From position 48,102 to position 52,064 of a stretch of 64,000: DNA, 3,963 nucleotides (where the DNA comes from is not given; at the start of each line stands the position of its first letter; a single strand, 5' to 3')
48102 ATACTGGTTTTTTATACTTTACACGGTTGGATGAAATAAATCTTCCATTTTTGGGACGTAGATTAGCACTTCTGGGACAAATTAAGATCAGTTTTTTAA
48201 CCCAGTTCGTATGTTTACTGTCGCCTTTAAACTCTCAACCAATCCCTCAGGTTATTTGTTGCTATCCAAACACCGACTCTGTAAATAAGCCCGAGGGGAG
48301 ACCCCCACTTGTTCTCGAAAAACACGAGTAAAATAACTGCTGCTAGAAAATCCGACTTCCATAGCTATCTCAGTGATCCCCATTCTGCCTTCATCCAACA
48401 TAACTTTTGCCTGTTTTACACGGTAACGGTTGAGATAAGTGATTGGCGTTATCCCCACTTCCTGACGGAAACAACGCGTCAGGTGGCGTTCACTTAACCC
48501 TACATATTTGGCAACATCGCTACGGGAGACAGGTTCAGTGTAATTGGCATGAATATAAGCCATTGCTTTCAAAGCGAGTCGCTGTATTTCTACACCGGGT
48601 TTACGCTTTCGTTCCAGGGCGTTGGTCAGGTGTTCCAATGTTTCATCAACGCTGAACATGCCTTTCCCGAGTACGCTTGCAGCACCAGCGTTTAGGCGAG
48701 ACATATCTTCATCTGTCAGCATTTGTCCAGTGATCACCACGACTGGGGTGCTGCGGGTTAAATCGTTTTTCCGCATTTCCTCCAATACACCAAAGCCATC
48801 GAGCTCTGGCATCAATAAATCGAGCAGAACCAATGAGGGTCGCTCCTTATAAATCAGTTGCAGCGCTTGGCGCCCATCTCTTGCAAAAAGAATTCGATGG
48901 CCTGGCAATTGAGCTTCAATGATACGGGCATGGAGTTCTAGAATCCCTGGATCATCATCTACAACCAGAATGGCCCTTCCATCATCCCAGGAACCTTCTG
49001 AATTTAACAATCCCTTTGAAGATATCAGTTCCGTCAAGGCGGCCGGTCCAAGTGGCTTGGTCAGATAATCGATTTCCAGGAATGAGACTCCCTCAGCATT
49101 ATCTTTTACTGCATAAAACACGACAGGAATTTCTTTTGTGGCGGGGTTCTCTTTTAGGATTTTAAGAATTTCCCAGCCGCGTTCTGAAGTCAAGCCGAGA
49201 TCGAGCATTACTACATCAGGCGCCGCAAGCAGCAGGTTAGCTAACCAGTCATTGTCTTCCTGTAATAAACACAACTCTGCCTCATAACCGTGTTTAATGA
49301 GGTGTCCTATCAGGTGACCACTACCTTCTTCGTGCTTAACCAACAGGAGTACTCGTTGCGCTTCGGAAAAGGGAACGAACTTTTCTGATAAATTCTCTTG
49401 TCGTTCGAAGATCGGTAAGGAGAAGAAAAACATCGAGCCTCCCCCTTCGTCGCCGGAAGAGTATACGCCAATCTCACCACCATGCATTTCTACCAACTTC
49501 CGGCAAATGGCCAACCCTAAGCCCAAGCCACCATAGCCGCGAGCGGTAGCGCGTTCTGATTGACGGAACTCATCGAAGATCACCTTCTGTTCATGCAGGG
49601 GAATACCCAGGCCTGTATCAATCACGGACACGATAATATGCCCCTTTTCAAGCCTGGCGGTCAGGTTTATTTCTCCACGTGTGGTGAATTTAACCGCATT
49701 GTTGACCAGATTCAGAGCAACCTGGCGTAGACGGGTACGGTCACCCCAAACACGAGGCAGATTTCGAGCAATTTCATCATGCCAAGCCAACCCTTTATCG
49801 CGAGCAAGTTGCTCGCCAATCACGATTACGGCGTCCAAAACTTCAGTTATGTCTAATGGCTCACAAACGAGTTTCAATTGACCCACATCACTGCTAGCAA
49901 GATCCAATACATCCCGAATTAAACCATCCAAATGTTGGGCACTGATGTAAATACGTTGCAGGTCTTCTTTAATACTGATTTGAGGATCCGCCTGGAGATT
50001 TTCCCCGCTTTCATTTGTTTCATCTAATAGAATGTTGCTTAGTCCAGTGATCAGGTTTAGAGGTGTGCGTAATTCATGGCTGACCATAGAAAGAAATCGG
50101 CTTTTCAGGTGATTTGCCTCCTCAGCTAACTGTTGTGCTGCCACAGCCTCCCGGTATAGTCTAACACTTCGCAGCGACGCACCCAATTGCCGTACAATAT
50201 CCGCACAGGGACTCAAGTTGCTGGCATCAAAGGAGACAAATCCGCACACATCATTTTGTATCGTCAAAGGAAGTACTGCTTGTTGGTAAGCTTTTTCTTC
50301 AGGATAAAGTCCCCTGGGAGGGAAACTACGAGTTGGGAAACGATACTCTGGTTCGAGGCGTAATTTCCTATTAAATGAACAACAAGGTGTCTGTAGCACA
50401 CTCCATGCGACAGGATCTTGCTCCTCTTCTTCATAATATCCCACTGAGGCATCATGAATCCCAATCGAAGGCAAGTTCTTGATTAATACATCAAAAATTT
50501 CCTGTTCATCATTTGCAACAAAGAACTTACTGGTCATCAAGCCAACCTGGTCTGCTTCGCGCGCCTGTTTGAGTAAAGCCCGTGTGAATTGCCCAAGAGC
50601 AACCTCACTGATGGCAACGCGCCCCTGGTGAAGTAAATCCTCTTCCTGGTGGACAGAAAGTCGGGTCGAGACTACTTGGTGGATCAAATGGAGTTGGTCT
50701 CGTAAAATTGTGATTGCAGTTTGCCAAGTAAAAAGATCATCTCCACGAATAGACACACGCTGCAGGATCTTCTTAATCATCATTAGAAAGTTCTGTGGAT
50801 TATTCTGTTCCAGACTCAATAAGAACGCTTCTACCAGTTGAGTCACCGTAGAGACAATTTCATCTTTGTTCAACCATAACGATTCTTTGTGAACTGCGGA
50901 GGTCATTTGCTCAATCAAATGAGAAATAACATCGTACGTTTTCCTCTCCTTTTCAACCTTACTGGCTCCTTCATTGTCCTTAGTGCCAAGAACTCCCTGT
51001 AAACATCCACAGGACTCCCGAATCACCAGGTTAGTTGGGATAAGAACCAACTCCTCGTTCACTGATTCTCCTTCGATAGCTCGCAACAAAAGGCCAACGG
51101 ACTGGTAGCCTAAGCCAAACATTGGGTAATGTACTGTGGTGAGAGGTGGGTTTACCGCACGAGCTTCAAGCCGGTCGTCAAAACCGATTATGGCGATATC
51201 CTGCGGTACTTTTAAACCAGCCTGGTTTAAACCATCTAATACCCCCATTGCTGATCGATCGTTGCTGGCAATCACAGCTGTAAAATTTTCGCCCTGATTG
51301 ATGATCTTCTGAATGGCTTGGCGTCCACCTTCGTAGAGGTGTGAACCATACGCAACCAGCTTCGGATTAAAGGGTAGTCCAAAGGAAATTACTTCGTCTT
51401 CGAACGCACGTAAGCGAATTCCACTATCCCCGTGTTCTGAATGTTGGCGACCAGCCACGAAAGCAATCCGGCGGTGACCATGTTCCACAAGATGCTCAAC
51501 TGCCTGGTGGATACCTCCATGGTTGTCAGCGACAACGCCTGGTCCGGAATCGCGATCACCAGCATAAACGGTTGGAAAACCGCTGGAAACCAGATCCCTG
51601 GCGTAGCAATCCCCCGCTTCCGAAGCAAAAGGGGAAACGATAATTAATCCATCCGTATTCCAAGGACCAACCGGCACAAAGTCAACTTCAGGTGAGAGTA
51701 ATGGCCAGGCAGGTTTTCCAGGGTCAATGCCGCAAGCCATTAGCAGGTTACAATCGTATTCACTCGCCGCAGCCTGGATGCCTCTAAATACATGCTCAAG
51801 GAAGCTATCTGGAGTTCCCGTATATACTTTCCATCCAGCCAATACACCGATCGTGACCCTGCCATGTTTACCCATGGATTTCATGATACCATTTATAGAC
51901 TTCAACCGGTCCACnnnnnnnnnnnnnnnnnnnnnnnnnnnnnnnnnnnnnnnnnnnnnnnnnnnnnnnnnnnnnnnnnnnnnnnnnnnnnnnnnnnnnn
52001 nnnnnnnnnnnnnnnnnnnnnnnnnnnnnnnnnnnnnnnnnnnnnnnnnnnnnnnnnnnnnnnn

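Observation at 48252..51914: Cytoplasmic HTCS-like regulator: LacI-type sugar-binding domain fused to a histidine kinase, two receivers and an AraC output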

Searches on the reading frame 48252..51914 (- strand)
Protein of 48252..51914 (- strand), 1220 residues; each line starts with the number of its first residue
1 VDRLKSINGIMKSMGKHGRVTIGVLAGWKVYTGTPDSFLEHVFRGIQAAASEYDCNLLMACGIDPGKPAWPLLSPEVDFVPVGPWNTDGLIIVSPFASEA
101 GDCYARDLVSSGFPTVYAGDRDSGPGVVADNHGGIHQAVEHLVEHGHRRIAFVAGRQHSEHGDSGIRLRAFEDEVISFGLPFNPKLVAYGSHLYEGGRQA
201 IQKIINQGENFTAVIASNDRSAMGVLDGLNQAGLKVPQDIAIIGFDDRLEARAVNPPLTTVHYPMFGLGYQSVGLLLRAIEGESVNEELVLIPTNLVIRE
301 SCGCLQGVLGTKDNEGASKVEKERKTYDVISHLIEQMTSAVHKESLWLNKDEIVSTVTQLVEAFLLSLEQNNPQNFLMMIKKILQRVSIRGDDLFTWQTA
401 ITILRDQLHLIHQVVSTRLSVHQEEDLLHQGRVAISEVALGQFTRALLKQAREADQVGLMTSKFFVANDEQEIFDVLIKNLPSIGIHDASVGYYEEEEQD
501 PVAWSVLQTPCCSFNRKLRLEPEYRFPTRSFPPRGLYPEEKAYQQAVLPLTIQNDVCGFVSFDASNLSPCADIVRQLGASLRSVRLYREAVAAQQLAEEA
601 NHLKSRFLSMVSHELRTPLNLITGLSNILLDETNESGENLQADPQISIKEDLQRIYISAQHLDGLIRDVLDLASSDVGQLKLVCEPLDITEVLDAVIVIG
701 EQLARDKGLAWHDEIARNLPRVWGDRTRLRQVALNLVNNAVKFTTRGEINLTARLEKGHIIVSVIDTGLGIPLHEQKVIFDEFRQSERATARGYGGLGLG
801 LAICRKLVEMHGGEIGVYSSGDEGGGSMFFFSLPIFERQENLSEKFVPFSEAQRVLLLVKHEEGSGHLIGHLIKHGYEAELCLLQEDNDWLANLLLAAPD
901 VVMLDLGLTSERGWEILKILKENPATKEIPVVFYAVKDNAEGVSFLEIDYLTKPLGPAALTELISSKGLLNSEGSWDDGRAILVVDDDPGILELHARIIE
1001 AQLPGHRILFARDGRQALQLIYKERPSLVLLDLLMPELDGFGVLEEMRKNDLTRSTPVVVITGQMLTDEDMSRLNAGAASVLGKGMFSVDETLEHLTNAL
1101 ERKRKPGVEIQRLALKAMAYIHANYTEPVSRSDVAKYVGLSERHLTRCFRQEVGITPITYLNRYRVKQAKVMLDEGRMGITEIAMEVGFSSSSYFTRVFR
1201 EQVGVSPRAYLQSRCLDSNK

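Call 3: search_protein_families(library=pfam, proteins=[window:48252-51914:-], max_evalue=0.1)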
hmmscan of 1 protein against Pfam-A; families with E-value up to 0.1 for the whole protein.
window:48252-51914:- (1220 aa): 9 families
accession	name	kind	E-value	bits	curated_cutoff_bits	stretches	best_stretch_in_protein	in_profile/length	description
PF13377.12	Peripla_BP_3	-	7.8e-37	127.4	26.5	1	139-302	1-167/167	Periplasmic binding protein-like domain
PF02518.31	HATPase_c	-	2.8e-26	92.6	26.4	1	724-834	1-108/111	Histidine kinase-, DNA gyrase B-, and HSP90-like ATPase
PF00072.30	Response_reg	-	8.8e-26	90.7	30.2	2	982-1086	1-101/111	Response regulator receiver domain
PF12833.13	HTH_18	-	2.8e-25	88.9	33.6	1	1135-1212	2-79/80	Helix-turn-helix domain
PF00165.29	HTH_AraC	-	4.7e-20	71.7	26.6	2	1180-1212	11-42/42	Bacterial regulatory helix-turn-helix proteins, AraC family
PF00532.27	Peripla_BP_1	-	2.2e-17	63.9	22.2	1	36-298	13-279/281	Periplasmic binding proteins and sugar binding domain of LacI family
PF00512.31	HisKA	-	3.7e-14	53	26.9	1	604-676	2-64/66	His Kinase A (phospho-acceptor) domain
PF13407.12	Peripla_BP_4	-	4.6e-06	26.8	35.1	1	136-283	108-257/258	Periplasmic binding protein domain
PF13581.12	HATPase_c_2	-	0.079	13.4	27.4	0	736-801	39-104/127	Histidine kinase-like ATPase domain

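Call 4: search_protein_families(library=ncbifam, proteins=[window:48252-51914:-], max_evalue=0.1)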
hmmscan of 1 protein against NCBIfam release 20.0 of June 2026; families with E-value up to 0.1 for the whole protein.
window:48252-51914:- (1220 aa): 207 families (the best 25 are shown)
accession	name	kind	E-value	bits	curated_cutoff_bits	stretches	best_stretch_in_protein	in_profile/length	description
TIGR02956.1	TMAO_torS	equivalog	4.3e-69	233.6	676.5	2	587-962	444-814/967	TMAO reductase system sensor histidine kinase/response regulator TorS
NF008318.0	PRK11107.1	equivalog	3.4e-67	227.3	890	1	593-1086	282-772/920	two-component sensor histidine kinase BarA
NF008302.0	PRK11091.1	equivalog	3.8e-62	210.6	838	2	593-965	272-640/779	aerobic respiration two-component sensor histidine kinase ArcB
NF038297.2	hybrid_HK_HrmK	equivalog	9.6e-61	206.2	725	2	588-965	219-605/607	hybrid histidine kinase/response regulator HrmK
NF041947.1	LuxQ_Vibrio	equivalog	3.3e-57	194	1200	2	589-923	457-791/843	quorum-sensing autoinducer 2 sensor kinase/phosphatase LuxQ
NF008099.0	PRK10841.1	equivalog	1e-55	189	920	1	594-1104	460-944/949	two-component system sensor histidine kinase RcsC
NF011874.0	PRK15347.1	equivalog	6.2e-52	176.7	852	2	592-840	386-619/921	two component system sensor kinase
NF045901.1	HisKinLetSLeg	equivalog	7e-52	176.5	1650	2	596-824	285-509/906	two-component system sensor histidine kinase LetS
NF041880.1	EPS_EpsF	equivalog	1.1e-48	165.9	900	2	588-834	261-492/492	response regulator EpsF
NF046044.1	PnpS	equivalog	4.7e-46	157.6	400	1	601-834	167-390/390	two-component system histidine kinase PnpS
NF006800.0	PRK09303.1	equivalog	1.6e-45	155.7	342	1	600-840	147-382/383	histidine kinase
NF041832.1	near_NosP_CTERM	subfamily_domain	1.1e-43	149.8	400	1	598-964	1-366/370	NahK/ErcS family hybrid sensor histidine kinase/response regulator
NF047465.1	hybrid_HK_LvrA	exception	3.3e-42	144.5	1200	2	598-837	196-424/819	hybrid histidine kinase/response regulator LvrA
NF033092.0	HK_WalK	equivalog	7.6e-40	137.1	725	1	601-835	369-594/594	cell wall metabolism sensor histidine kinase WalK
NF047874.1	MASE3_PAS_HK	subfamily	2.5e-39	135.6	560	1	596-841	390-631/655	MASE3 domain-containing sensor histidine kinase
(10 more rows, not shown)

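Call 9: find_homologous_proteins(query=window:48252-51914:-, max_evalue=1e-10)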
Query window:48252-51914:- (1220 aa): 1810 proteins with E <= 1e-10 among 8000 candidates; the best 120 are listed.
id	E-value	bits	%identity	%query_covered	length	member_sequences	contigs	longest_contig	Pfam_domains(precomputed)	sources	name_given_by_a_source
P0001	0.0e+0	2743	100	99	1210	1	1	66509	PF12833.14,PF13377.13,PF00532.28,PF13407.13,PF02518.32,PF00512.32,PF00165.30,PF00072.31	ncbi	-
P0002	0.0e+0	2076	77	99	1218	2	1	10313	PF12833.14,PF13377.13,PF00532.28,PF13407.13,PF02518.32,PF00512.32,PF00165.30,PF00072.31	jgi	jgi:signal transduction histidine kinase/DNA-binding LacI/PurR family transcriptional regulator/DNA-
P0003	0.0e+0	2042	75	99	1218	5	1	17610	PF12833.14,PF13377.13,PF00532.28,PF13407.13,PF02518.32,PF00512.32,PF00165.30,PF00072.31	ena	-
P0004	0.0e+0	2020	75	99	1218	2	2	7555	PF12833.14,PF13377.13,PF00532.28,PF02518.32,PF00512.32,PF00165.30,PF00072.31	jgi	jgi:signal transduction histidine kinase/DNA-binding LacI/PurR family transcriptional regulator/AraC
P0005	0.0e+0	1998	74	99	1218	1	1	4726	PF12833.14,PF13377.13,PF00532.28,PF13407.13,PF02518.32,PF00512.32,PF00165.30,PF00072.31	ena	-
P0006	0.0e+0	1965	73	99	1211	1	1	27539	PF12833.14,PF13377.13,PF00532.28,PF13407.13,PF02518.32,PF00512.32,PF00165.30,PF00072.31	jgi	-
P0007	0.0e+0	1961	72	99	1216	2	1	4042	PF12833.14,PF13377.13,PF00532.28,PF13407.13,PF02518.32,PF00512.32,PF00165.30,PF00072.31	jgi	jgi:signal transduction histidine kinase/DNA-binding LacI/PurR family transcriptional regulator/AraC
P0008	0.0e+0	1941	72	99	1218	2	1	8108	PF12833.14,PF13377.13,PF00532.28,PF13407.13,PF02518.32,PF00512.32,PF00165.30,PF00072.31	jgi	jgi:signal transduction histidine kinase/DNA-binding LacI/PurR family transcriptional regulator/DNA-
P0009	0.0e+0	1926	72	98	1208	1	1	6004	PF12833.14,PF13377.13,PF00532.28,PF13407.13,PF02518.32,PF00512.32,PF00165.30,PF00072.31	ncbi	-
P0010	0.0e+0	1912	70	98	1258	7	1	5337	PF12833.14,PF13377.13,PF00532.28,PF13407.13,PF02518.32,PF00512.32,PF00165.30,PF00072.31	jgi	-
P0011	0.0e+0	1902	71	99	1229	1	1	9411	PF12833.14,PF13377.13,PF00532.28,PF13407.13,PF02518.32,PF00512.32,PF00165.30,PF00072.31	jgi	jgi:signal transduction histidine kinase/DNA-binding LacI/PurR family transcriptional regulator/DNA-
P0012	0.0e+0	1897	71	99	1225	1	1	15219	PF12833.14,PF13377.13,PF00532.28,PF13407.13,PF02518.32,PF00512.32,PF00165.30,PF00072.31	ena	-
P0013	0.0e+0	1896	71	99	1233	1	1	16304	PF12833.14,PF13377.13,PF00532.28,PF13407.13,PF02518.32,PF00512.32,PF00165.30,PF00072.31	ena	-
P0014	0.0e+0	1894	71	99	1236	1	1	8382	PF12833.14,PF13377.13,PF00532.28,PF13407.13,PF02518.32,PF00512.32,PF00165.30,PF00072.31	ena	-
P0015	0.0e+0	1891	70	99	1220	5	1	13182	PF12833.14,PF13377.13,PF00532.28,PF13407.13,PF02518.32,PF00512.32,PF00165.30,PF00072.31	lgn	-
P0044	0.0e+0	1814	67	99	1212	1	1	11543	PF12833.14,PF13377.13,PF00532.28,PF13407.13,PF02518.32,PF00512.32,PF00165.30,PF00072.31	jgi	-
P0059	0.0e+0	1718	64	99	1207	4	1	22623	PF12833.14,PF13377.13,PF00532.28,PF13407.13,PF02518.32,PF00512.32,PF00165.30,PF00072.31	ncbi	ncbi:MAG: substrate-binding domain-containing protein [Anaerolineales bacterium]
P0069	0.0e+0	1484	57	98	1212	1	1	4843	PF12833.14,PF13377.13,PF00532.28,PF13407.13,PF02518.32,PF00512.32,PF00165.30,PF00072.31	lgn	-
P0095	0.0e+0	1400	56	98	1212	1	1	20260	PF12833.14,PF13377.13,PF00532.28,PF13407.13,PF02518.32,PF00512.32,PF00165.30,PF00072.31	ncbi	-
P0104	0.0e+0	1379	53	98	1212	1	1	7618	PF12833.14,PF13377.13,PF00532.28,PF13407.13,PF02518.32,PF00512.32,PF00165.30,PF00072.31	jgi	jgi:signal transduction histidine kinase/DNA-binding response OmpR family regulator/ABC-type sugar t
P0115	0.0e+0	1352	53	98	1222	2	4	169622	PF12833.14,PF13377.13,PF00532.28,PF13407.13,PF02518.32,PF00512.32,PF00165.30,PF00072.31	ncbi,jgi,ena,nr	ncbi:MAG TPA: substrate-binding domain-containing protein [Anaerolineae bacterium]|nr:substrate-bind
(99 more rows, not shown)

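Call 50: find_encoding_contigs(protein=P0001, flank=1000, max_places=2)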
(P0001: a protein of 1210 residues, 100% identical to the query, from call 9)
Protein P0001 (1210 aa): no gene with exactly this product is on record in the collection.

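Call 51: list_cluster_members(proteins=[P0001, P0059, P0115])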
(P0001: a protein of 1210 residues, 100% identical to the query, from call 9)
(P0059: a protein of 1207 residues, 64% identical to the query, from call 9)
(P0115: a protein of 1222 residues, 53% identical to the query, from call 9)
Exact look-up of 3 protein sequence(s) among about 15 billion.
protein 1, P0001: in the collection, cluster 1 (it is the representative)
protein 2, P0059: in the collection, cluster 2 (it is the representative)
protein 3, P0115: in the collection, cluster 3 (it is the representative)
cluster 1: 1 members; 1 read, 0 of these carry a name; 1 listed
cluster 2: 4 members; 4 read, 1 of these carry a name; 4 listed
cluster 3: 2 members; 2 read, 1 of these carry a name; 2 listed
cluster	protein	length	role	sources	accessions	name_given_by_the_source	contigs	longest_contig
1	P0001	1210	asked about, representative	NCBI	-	-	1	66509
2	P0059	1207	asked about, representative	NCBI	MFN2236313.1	MAG: substrate-binding domain-containing protein [Anaerolineales bacterium]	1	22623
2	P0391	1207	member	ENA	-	-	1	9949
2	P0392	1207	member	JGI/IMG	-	-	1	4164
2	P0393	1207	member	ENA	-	-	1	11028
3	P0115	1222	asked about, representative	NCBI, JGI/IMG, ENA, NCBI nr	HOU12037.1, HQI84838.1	MAG TPA: substrate-binding domain-containing protein [Anaerolineae bacterium] | substrate-binding domain-containing protein [Anaerolineae bacterium]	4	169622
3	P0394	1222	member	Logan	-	-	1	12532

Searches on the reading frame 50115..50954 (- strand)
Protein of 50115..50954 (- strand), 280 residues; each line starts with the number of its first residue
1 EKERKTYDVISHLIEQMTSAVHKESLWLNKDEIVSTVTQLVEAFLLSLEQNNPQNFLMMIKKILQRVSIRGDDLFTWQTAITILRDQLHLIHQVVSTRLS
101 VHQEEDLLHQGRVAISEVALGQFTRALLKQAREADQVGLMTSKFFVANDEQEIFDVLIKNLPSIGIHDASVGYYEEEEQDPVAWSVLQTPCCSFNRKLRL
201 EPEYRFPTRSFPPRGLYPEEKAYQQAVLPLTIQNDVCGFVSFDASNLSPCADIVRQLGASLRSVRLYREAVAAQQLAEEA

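Call 33: predict_structure(alignment_id=A4)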
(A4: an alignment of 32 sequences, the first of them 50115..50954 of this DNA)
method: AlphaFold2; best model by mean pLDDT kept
length: 280 residues; sequences in the alignment: 32
mean_pLDDT: 90.2   pTM: 0.69
mean pLDDT of the five models: 90.2, 88.4, 87.2, 78.0, 77.1
residues with pLDDT >= 90: 193; 70-90: 72; 50-70: 15; < 50: 0
segments of 3 or more residues with pLDDT < 50: none
pLDDT, mean of each block of 10 residues (from residue 1): 90 98 92 97 97 96 90 91 97 94 96 92 85 92 94 93 90 94 90 56 87 80 83 87 88 94 91 90
secondary structure, 60 per line:
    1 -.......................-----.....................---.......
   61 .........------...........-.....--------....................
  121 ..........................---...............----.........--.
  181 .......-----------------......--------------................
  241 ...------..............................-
elements in order: H2-24 H30-50 H54-69 H76-86 H88-92 H101-146 H150-164 E169-177 E180-187 E205-207 E225-232 E236-243 H250-279

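Call 36: fold_search(model_id=the predicted structure, library=pdb)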
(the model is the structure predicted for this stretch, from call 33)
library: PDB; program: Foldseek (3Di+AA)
matches with E <= 10: 421; with E <= 0.001: 0
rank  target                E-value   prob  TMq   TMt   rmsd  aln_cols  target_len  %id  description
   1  6oaq_B                1.2e-02  1.00  0.38  0.35   9.8       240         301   11  Crystal structure of a dual sensor histidine kinase in BeF3- bound state (released 2019-09-18)
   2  6oap_B                1.3e-02  1.00  0.40  0.38   6.0       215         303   12  Crystal structure of a dual sensor histidine kinase in the green-light absorbing Pg state (released 2019-09-18)
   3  3trc                  1.5e-02  0.99  0.27  0.43   8.6       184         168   12  Structure of the GAF domain from a phosphoenolpyruvate-protein phosphotransferase (ptsP) from Coxiella burnetii (released 2011-09-28)
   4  6oaq_A                1.7e-02  1.00  0.38  0.35   7.2       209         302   14  Crystal structure of a dual sensor histidine kinase in BeF3- bound state (released 2019-09-18)
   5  6ob8_B                2.0e-02  0.99  0.39  0.36  10.2       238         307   11  Crystal structure of a dual sensor histidine kinase in green light illuminated state (released 2019-09-18)
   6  6ob8_A                2.1e-02  1.00  0.38  0.35   6.7       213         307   12  Crystal structure of a dual sensor histidine kinase in green light illuminated state (released 2019-09-18)
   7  5w10_D                2.8e-02  0.98  0.28  0.43   8.0       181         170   13  Lcd1 GAF domain in complex with cAMP ligand (released 2017-06-28)
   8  3ci6_A                3.3e-02  1.00  0.30  0.49   6.5       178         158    8  Crystal structure of the GAF domain from Acinetobacter phosphoenolpyruvate-protein phosphotransferase (released 2008-05-13)
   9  8ufi_A                5.7e-02  0.99  0.39  0.16   6.7       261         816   10  Cryo-EM structure of bovine phosphodiesterase 6 (released 2024-01-17)
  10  3lfv_B                6.0e-02  0.99  0.39  0.30   7.5       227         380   11  crystal structure of unliganded PDE5A GAF domain (released 2010-09-22)
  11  8rvx_B                6.0e-02  0.77  0.28  0.17  18.6       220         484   12  Cph1 phytochrome PAS-GAF-PHY Y176H mutant (released 2025-03-12)
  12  3kz1_A                6.0e-02  0.15  0.17  0.14  18.3       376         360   11  Crystal Structure of the Complex of PDZ-RhoGEF DH/PH domains with GTP-gamma-S Activated RhoA (released 2010-04-28)
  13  2vea                  7.1e-02  0.80  0.26  0.16   8.4       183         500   11  The complete sensory module of the cyanobacterial phytochrome Cph1 in the Pr-state. (released 2008-09-30)
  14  3lfv_A                7.4e-02  0.95  0.35  0.27   8.1       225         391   12  crystal structure of unliganded PDE5A GAF domain (released 2010-09-22)
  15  3p01_B                7.9e-02  0.92  0.30  0.43   9.2       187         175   13  Crystal structure of two-component response regulator from Nostoc sp. PCC 7120 (released 2010-10-06)
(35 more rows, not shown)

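Call 48: search_protein_families(library=pfam, proteins=[window:50115-50954:-], max_evalue=10)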
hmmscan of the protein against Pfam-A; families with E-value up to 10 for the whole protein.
window:50115-50954:- (280 aa): 2 families
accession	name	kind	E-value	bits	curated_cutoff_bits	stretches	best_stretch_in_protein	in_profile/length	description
PF05157.20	MshEN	-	0.044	14.2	23.1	1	216-266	20-70/90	MshEN domain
PF09337.16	zf-H2C2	-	0.1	13.4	25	1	14-39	8-33/39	H2C2 zinc finger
